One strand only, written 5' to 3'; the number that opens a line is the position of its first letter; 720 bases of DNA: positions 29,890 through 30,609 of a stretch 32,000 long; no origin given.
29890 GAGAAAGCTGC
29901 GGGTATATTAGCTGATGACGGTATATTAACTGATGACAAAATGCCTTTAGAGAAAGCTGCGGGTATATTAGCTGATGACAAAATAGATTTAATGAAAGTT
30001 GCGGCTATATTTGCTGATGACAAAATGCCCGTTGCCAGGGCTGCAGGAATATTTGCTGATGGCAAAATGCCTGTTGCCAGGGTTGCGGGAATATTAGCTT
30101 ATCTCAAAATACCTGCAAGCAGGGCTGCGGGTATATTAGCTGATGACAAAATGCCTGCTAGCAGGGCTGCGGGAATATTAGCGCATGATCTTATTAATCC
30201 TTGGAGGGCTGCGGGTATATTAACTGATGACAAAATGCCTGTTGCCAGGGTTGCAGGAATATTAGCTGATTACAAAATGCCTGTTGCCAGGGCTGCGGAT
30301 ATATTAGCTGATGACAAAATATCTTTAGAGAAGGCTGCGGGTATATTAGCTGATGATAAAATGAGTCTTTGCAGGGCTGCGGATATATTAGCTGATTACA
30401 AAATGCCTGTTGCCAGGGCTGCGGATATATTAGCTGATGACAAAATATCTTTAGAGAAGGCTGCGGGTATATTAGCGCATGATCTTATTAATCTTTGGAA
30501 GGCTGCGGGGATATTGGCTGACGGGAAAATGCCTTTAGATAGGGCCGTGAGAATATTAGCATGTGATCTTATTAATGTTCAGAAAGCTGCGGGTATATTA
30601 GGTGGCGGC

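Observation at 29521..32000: Two adjacent paralogs made of a 14-residue tandem repeat (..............) that I cannot assign to a known repeat family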

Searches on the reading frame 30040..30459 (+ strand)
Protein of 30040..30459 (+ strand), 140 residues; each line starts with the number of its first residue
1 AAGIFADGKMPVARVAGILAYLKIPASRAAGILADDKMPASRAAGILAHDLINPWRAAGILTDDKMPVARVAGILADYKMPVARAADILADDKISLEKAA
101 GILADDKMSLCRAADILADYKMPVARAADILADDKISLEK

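Call 76: predict_structure(protein=window:30040-30459:+)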
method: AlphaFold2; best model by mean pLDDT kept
length: 140 residues; sequences in the alignment: 1
mean_pLDDT: 53.4   pTM: 0.31
mean pLDDT of the five models: 53.4, 49.7, 48.1, 46.5, 45.3
residues with pLDDT >= 90: 0; 70-90: 0; 50-70: 103; < 50: 37
segments of 3 or more residues with pLDDT < 50: 1-6, 50-56, 64-69, 79-83, 134-140
pLDDT, mean of each block of 10 residues (from residue 1): 51 60 61 58 54 49 50 51 50 53 54 55 57 44
secondary structure, 60 per line:
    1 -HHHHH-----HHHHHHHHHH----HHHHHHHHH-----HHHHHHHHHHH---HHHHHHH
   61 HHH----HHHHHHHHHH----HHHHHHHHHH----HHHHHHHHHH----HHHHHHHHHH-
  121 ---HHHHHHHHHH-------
elements in order: H2-6 H12-21 H26-34 H40-50 H54-63 H68-77 H82-91 H96-105 H110-119 H124-133
